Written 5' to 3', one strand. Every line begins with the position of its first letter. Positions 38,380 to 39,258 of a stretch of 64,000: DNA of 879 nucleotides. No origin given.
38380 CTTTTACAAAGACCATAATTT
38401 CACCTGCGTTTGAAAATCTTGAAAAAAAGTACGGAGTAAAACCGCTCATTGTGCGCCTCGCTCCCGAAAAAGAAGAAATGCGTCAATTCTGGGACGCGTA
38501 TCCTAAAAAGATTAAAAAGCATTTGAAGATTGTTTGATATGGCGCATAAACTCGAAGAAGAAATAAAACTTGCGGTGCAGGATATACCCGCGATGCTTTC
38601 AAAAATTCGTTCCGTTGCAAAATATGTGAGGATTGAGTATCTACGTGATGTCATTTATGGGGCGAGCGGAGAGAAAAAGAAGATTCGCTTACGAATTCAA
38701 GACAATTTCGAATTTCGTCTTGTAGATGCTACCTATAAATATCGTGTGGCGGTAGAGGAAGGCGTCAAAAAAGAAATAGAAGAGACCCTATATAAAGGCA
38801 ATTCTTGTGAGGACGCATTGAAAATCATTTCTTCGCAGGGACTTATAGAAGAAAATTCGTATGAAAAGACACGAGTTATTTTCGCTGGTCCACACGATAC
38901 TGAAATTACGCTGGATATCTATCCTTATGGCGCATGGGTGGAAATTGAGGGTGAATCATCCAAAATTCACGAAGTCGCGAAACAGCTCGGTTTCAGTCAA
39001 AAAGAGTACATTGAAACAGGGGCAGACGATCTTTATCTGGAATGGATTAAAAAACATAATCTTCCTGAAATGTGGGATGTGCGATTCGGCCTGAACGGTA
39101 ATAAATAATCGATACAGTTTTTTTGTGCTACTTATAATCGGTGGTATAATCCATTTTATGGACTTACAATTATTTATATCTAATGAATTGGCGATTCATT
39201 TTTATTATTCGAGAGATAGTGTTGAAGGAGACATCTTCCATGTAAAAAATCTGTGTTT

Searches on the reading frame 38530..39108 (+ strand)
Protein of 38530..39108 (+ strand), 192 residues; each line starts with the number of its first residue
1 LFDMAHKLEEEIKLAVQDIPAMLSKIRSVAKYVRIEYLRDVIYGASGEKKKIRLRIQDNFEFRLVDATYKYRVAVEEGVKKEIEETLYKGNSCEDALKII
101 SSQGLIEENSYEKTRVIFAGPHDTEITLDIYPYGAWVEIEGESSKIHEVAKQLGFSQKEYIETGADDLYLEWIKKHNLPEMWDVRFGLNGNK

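Call 62: search_protein_families(library=pfam, proteins=[window:38530-39108:+], max_evalue=0.01)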
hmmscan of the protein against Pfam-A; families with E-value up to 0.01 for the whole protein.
window:38530-39108:+ (192 aa): 0 families

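Call 64: search_protein_families(library=ncbifam, proteins=[window:38530-39108:+], max_evalue=0.01)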
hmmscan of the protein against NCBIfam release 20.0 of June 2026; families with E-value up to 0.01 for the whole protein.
window:38530-39108:+ (192 aa): 1 family
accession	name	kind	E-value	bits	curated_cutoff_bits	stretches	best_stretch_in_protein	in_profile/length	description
TIGR00318.1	cyaB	equivalog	6.2e-05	22.9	57.95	1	9-151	3-145/174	class IV adenylate cyclase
